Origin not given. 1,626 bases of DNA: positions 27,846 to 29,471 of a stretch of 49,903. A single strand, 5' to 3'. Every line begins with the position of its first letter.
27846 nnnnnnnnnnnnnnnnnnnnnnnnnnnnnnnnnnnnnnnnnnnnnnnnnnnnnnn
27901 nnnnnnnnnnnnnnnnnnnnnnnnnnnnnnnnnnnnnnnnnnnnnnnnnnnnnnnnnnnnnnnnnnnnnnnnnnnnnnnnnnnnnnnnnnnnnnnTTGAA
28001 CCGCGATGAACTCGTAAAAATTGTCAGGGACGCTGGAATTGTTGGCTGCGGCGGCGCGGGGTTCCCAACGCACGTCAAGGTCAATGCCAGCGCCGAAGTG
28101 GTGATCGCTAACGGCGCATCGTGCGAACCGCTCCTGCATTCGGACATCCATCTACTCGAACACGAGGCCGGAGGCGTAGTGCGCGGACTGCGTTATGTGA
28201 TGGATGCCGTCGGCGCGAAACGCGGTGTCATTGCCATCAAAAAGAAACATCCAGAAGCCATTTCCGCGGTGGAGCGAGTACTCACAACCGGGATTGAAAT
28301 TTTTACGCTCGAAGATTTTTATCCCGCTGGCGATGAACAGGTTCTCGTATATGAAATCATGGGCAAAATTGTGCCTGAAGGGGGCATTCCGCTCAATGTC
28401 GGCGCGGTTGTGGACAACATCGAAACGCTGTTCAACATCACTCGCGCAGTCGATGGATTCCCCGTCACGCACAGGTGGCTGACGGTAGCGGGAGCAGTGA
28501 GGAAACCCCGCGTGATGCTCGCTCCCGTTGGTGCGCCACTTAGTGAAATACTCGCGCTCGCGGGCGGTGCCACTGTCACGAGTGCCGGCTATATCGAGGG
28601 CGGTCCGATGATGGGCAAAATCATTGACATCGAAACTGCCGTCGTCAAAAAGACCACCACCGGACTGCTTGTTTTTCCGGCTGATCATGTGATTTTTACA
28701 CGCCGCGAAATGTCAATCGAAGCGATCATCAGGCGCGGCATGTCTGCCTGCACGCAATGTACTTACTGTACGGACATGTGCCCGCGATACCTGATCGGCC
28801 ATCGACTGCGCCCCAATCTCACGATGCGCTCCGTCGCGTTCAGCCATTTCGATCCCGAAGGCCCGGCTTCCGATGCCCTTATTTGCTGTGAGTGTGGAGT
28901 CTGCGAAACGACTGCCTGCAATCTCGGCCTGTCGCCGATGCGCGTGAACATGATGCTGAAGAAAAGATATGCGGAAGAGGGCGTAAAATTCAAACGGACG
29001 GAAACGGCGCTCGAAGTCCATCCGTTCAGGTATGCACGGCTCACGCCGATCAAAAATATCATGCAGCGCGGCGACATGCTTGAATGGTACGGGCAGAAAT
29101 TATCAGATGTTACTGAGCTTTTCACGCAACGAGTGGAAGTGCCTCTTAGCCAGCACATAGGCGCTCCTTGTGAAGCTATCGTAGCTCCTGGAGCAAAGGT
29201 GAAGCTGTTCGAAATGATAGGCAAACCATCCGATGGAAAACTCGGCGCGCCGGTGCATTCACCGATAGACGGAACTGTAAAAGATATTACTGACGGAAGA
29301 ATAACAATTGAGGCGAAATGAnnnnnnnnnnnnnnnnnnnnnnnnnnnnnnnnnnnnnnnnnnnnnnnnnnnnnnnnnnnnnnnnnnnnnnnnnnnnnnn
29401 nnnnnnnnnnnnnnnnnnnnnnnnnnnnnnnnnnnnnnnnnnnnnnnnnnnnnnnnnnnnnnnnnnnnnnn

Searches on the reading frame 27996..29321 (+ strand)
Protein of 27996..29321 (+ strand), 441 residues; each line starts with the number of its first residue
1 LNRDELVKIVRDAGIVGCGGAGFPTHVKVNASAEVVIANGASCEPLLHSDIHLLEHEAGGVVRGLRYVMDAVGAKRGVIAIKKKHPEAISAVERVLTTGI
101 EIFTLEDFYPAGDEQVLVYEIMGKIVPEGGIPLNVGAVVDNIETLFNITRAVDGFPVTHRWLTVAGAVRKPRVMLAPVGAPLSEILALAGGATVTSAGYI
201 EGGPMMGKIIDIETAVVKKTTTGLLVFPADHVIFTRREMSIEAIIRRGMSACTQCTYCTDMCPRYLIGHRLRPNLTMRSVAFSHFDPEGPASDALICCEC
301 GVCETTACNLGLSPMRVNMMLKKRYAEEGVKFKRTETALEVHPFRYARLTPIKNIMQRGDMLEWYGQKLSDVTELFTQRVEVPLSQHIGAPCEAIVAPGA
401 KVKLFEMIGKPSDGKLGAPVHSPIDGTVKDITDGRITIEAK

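Call 11: search_protein_families(library=pfam, proteins=[window:27996-29321:+])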
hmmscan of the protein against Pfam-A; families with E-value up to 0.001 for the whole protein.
window:27996-29321:+ (441 aa): 4 families
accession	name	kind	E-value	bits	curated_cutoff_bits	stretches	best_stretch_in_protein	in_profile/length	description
PF01512.22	Complex1_51K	-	5.5e-44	150.1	31.2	1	10-149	1-149/150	Nuo51 FMN-binding domain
PF13375.12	RnfC_N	-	5e-14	52.6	25.6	1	377-435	27-84/101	RnfC Barrel sandwich hybrid domain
PF13534.11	Fer4_17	-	6e-12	46.4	22.2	1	251-312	1-60/61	4Fe-4S dicluster domain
PF10531.15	SLBB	-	1.7e-08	34.6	27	1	163-207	3-53/55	SLBB domain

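Call 50: find_homologous_proteins(query=window:27996-29321:+, max_evalue=1e-60)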
Query window:27996-29321:+ (441 aa): 4914 proteins with E <= 1e-60 among 8000 candidates; the best 120 are listed.
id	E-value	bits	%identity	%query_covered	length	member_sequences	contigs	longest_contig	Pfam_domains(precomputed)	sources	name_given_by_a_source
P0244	6.8e-296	999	100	100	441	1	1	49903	PF13375.13,PF10531.16,PF13534.12,PF01512.23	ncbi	-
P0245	1.5e-130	454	49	99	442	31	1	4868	PF13375.13,PF10531.16,PF13534.12,PF01512.23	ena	-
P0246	8.3e-129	448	46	99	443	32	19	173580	PF13375.13,PF10531.16,PF13534.12,PF01512.23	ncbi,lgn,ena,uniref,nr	ncbi:4Fe-4S dicluster domain-containing protein [uncultured Desulfovibrio sp.]|uniref:4Fe-4S diclust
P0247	1.9e-128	447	49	95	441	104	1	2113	PF13375.13,PF10531.16,PF13534.12,PF01512.23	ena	-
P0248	2.3e-128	447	49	99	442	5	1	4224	PF13375.13,PF10531.16,PF13534.12,PF01512.23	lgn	-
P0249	3.1e-128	447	48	100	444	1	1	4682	PF13375.13,PF10531.16,PF13534.12,PF01512.23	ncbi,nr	ncbi:MAG: SLBB domain-containing protein [Desulfobacterales bacterium]|nr:SLBB domain-containing pro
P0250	3.5e-128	446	48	99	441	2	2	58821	PF13375.13,PF10531.16,PF13534.12,PF01512.23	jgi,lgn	-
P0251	1.1e-127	445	48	100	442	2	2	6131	PF13375.13,PF10531.16,PF13534.12,PF01512.23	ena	-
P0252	2.7e-127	443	47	99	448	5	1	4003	PF13375.13,PF10531.16,PF13534.12,PF01512.23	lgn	-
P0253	1.1e-126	441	47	99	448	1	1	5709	PF13375.13,PF10531.16,PF13534.12,PF01512.23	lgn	-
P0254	1.2e-126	441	47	99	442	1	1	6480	PF13375.13,PF10531.16,PF13534.12,PF01512.23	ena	-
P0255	2.2e-126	440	48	99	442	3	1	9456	PF13375.13,PF10531.16,PF13534.12,PF01512.23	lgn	-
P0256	4.5e-126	439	47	100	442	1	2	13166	PF13375.13,PF10531.16,PF13534.12,PF01512.23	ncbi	-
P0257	9.5e-126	438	47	99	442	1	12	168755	PF13375.13,PF10531.16,PF13534.12,PF01512.23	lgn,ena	-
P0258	1.2e-125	438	47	99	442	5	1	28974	PF13375.13,PF10531.16,PF13534.12,PF01512.23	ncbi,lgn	-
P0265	6.7e-125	436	46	99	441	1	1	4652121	PF13375.13,PF10531.16,PF13534.12,PF01512.23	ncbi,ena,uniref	ncbi:4Fe-4S dicluster domain-containing protein [Maridesulfovibrio sp.]|uniref:4Fe-4S dicluster doma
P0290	2.2e-123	431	45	99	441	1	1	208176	PF13375.13,PF10531.16,PF13534.12,PF01512.23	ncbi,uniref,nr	ncbi:SLBB domain-containing protein [Desulfobotulus sp. H1]|uniref:SLBB domain-containing protein n=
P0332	1.2e-121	425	46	99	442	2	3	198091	PF13375.13,PF10531.16,PF13534.12,PF01512.23,PF13187.12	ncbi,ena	ncbi:MAG: 4Fe-4S dicluster domain-containing protein [Eubacteriales bacterium]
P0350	4.0e-121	423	46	99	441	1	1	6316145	PF13375.13,PF10531.16,PF13534.12,PF01512.23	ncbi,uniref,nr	ncbi:4Fe-4S dicluster domain-containing protein [Desulfopila sp. IMCC35008]|uniref:4Fe-4S dicluster 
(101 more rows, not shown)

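Call 51: find_encoding_contigs(protein=P0246, flank=10000, max_places=2)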
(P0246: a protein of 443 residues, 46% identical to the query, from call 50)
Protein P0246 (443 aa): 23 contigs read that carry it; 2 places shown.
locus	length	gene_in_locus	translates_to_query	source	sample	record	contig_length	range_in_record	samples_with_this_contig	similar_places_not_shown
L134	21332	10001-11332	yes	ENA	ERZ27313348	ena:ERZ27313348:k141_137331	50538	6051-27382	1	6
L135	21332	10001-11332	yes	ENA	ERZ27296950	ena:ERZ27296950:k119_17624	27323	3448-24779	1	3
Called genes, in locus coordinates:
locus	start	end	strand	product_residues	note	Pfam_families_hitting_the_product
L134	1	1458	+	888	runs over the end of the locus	PF02901:PFL-like, PF01228:Gly_radical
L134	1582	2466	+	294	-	PF13353:Fer4_12 (faint), PF00037:Fer4 (weak), PF13237:Fer4_10, PF14697:Fer4_21, PF12838:Fer4_7, PF13187:Fer4_9, PF00037:Fer4 (weak), PF04055:Radical_SAM, +4 more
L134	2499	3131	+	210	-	PF00936:BMC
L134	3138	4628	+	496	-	PF00171:Aldedh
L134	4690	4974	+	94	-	PF00936:BMC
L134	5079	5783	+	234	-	PF06130:PTAC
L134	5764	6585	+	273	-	PF06723:MreB_Mbl, PF00012:HSP70, PF11104:PilM_2, PF14450:FtsA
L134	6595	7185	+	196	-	-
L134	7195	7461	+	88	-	PF03319:EutN_CcmL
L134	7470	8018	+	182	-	PF00936:BMC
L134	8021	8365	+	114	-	-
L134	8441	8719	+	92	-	PF00936:BMC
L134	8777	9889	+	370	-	PF00465:Fe-ADH, PF13685:Fe-ADH_2, PF25137:ADH_Fe_C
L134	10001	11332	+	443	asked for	PF01512:Complex1_51K, PF10531:SLBB, PF13534:Fer4_17, PF13375:RnfC_N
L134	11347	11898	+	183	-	PF00936:BMC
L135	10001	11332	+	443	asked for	PF01512:Complex1_51K, PF10531:SLBB, PF13534:Fer4_17, PF13375:RnfC_N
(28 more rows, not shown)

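Call 52: find_encoding_contigs(protein=P0250, flank=10000, max_places=2)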
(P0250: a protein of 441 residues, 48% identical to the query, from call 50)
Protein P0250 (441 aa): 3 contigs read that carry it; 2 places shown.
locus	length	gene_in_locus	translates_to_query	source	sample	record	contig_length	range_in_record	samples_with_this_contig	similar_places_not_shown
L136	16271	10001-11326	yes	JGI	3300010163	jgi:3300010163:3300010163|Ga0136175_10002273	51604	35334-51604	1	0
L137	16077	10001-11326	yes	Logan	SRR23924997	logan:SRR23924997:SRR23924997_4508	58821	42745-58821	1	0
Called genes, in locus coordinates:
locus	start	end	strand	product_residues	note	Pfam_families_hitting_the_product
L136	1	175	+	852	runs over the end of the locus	PF02901:PFL-like, PF01228:Gly_radical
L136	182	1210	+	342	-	PF00037:Fer4 (weak), PF12797:Fer4_2 (weak), PF12837:Fer4_6 (weak), PF13237:Fer4_10 (weak), PF13746:Fer4_18 (weak), PF14697:Fer4_21 (weak), PF13187:Fer4_9, PF04055:Radical_SAM, +5 more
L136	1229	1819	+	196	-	PF00936:BMC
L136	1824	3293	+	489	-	PF00171:Aldedh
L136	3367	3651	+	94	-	PF00936:BMC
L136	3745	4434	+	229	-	PF06130:PTAC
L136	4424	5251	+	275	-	PF06723:MreB_Mbl, PF00012:HSP70, PF11104:PilM_2, PF14450:FtsA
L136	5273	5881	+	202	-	-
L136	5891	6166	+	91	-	PF03319:EutN_CcmL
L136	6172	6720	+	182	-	PF00936:BMC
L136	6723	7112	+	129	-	-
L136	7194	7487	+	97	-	PF00936:BMC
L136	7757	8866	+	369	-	PF00465:Fe-ADH, PF13685:Fe-ADH_2, PF25137:ADH_Fe_C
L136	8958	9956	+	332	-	PF00149:Metallophos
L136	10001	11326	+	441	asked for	PF01512:Complex1_51K, PF10531:SLBB, PF13534:Fer4_17, PF13375:RnfC_N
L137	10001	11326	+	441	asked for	PF01512:Complex1_51K, PF10531:SLBB, PF13534:Fer4_17, PF13375:RnfC_N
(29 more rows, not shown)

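Call 55: find_encoding_contigs(protein=P0265, flank=10000, max_places=1)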
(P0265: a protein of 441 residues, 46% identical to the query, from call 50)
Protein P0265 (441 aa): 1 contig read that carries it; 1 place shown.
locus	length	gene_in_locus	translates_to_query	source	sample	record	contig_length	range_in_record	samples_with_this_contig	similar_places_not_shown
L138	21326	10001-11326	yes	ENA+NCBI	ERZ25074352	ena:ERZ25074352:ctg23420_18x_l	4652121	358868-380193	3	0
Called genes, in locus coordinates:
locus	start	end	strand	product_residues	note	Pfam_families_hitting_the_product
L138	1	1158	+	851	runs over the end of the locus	PF02901:PFL-like, PF01228:Gly_radical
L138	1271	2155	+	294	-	PF13353:Fer4_12 (weak), PF00037:Fer4 (weak), PF12797:Fer4_2 (weak), PF12837:Fer4_6 (weak), PF13237:Fer4_10 (weak), PF12838:Fer4_7 (weak), PF13187:Fer4_9 (weak), PF04055:Radical_SAM, +3 more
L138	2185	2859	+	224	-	PF00936:BMC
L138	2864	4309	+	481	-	PF00171:Aldedh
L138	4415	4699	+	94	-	PF00936:BMC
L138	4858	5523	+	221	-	PF06130:PTAC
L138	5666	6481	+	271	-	PF06723:MreB_Mbl, PF00012:HSP70, PF11104:PilM_2, PF14450:FtsA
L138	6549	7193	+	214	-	-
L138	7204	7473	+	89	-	PF03319:EutN_CcmL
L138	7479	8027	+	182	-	PF00936:BMC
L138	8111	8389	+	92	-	-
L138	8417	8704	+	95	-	PF00936:BMC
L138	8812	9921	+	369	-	PF00465:Fe-ADH, PF13685:Fe-ADH_2, PF25137:ADH_Fe_C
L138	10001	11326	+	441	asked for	PF01512:Complex1_51K, PF10531:SLBB, PF13534:Fer4_17, PF13375:RnfC_N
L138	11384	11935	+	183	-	PF00936:BMC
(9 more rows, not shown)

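Call 56: find_encoding_contigs(protein=P0290, flank=10000, max_places=1)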
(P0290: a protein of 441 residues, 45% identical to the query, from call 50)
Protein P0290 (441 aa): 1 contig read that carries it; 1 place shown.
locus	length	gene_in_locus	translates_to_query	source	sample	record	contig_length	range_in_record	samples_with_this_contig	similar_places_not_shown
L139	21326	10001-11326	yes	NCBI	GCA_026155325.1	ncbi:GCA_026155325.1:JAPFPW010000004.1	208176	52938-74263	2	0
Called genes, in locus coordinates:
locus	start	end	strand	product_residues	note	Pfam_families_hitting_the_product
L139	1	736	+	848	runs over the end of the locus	PF02901:PFL-like, PF01228:Gly_radical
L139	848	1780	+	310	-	PF13353:Fer4_12 (weak), PF12838:Fer4_7 (faint), PF12837:Fer4_6 (faint), PF13237:Fer4_10 (weak), PF13484:Fer4_16 (faint), PF13187:Fer4_9, PF14697:Fer4_21 (weak), PF04055:Radical_SAM, +1 more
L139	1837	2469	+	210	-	PF00936:BMC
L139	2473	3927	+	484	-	PF00171:Aldedh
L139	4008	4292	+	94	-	PF00936:BMC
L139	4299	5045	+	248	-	PF01923:Cob_adeno_trans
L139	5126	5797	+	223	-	PF06130:PTAC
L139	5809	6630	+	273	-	PF06723:MreB_Mbl, PF00012:HSP70, PF11104:PilM_2, PF14450:FtsA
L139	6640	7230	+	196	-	-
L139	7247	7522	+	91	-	PF03319:EutN_CcmL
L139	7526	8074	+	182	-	PF00936:BMC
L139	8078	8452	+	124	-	-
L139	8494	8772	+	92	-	PF00936:BMC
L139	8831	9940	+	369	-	PF00465:Fe-ADH, PF13685:Fe-ADH_2, PF25137:ADH_Fe_C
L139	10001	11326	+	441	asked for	PF01512:Complex1_51K, PF10531:SLBB, PF13534:Fer4_17, PF13375:RnfC_N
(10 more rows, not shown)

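Call 57: find_encoding_contigs(protein=P0350, flank=10000, max_places=1)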
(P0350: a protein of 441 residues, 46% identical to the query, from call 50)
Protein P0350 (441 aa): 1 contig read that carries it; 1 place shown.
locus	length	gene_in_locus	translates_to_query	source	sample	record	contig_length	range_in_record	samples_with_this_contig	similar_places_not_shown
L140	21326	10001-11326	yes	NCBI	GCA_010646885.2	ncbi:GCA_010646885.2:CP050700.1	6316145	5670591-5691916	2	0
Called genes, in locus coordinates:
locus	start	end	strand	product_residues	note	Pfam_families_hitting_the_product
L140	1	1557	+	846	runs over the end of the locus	PF02901:PFL-like, PF01228:Gly_radical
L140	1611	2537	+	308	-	PF13353:Fer4_12 (faint), PF04055:Radical_SAM, PF12838:Fer4_7 (faint), PF14697:Fer4_21 (faint), PF13746:Fer4_18 (weak), PF00037:Fer4 (faint), PF13237:Fer4_10, PF13187:Fer4_9, +3 more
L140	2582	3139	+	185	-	PF00936:BMC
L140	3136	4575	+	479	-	PF00171:Aldedh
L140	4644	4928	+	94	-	PF00936:BMC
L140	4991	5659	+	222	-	PF06130:PTAC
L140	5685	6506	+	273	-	PF06723:MreB_Mbl, PF00012:HSP70, PF11104:PilM_2, PF14450:FtsA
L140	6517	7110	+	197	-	-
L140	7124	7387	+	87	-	PF03319:EutN_CcmL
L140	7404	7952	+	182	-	PF00936:BMC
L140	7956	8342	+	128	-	-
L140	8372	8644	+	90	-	PF00936:BMC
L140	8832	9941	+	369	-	PF00465:Fe-ADH, PF13685:Fe-ADH_2, PF25137:ADH_Fe_C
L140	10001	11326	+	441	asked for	PF01512:Complex1_51K, PF10531:SLBB, PF13534:Fer4_17, PF13375:RnfC_N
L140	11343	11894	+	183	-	PF00936:BMC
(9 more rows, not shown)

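Call 58: find_encoding_contigs(protein=P0332, flank=10000, max_places=1)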
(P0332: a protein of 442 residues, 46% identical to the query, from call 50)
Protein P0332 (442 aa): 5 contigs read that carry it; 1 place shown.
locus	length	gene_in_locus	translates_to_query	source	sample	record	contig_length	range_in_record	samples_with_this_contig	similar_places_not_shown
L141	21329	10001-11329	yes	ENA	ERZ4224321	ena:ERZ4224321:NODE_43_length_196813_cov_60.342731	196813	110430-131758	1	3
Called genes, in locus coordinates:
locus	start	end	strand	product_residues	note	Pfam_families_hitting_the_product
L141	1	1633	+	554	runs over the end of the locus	PF02286:Dehydratase_LU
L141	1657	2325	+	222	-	PF02288:Dehydratase_MU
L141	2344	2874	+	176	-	PF02287:Dehydratase_SU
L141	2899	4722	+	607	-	PF18427:DDR_swiveling, PF08841:DDR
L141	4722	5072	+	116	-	PF02288:Dehydratase_MU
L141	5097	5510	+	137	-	PF00936:BMC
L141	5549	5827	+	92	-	PF00936:BMC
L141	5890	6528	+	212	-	PF06130:PTAC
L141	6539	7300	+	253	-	PF02441:Flavoprotein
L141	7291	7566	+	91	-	PF03319:EutN_CcmL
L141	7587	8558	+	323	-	PF01923:Cob_adeno_trans, PF03928:HbpS-like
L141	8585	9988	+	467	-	PF00171:Aldedh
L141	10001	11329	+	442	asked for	PF01512:Complex1_51K, PF10531:SLBB, PF13187:Fer4_9 (faint), PF13534:Fer4_17, PF13375:RnfC_N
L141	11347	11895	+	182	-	PF00936:BMC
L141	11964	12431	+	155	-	PF06496:DUF1097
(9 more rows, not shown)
